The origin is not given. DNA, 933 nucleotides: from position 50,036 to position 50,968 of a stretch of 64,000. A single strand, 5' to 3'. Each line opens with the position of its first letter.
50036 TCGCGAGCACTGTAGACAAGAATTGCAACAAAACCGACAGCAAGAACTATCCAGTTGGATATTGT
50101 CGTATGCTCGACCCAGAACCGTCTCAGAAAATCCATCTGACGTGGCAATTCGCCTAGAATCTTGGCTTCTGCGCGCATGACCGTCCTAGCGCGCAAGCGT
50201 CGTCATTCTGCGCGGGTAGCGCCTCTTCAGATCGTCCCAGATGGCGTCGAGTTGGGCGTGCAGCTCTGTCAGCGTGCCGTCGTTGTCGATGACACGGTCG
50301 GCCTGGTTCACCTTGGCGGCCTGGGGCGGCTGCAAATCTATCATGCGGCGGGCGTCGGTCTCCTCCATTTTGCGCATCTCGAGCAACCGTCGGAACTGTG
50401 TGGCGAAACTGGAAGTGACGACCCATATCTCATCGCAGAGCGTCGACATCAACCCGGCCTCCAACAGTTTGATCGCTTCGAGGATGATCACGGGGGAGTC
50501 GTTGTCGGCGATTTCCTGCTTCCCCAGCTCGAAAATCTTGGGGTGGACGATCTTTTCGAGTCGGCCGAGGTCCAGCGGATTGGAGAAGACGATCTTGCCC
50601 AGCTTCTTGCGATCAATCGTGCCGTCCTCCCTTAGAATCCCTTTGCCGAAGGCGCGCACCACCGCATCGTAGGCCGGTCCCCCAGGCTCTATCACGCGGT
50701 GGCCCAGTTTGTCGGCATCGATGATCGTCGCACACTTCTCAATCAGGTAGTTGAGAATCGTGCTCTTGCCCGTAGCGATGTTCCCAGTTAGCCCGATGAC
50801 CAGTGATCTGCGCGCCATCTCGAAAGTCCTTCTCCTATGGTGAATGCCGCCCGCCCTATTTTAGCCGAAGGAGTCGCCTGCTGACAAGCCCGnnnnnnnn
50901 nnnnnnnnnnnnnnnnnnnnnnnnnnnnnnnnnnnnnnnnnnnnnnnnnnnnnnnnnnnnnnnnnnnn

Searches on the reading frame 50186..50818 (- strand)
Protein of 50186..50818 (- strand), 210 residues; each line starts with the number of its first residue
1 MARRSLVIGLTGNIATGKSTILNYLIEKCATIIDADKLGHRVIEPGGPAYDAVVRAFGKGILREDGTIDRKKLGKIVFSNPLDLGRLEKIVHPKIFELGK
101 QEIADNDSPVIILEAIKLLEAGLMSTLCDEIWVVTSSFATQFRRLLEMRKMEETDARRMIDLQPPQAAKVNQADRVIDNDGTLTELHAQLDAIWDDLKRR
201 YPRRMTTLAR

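Call 98: search_protein_families(library=pfam, proteins=[window:50186-50818:-], max_evalue=0.0001)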
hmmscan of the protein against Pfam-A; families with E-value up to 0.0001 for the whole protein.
window:50186-50818:- (210 aa): 1 family
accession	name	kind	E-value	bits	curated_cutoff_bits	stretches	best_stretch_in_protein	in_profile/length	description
PF01121.26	CoaE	-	2.9e-45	154.6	27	1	6-184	1-179/180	Dephospho-CoA kinase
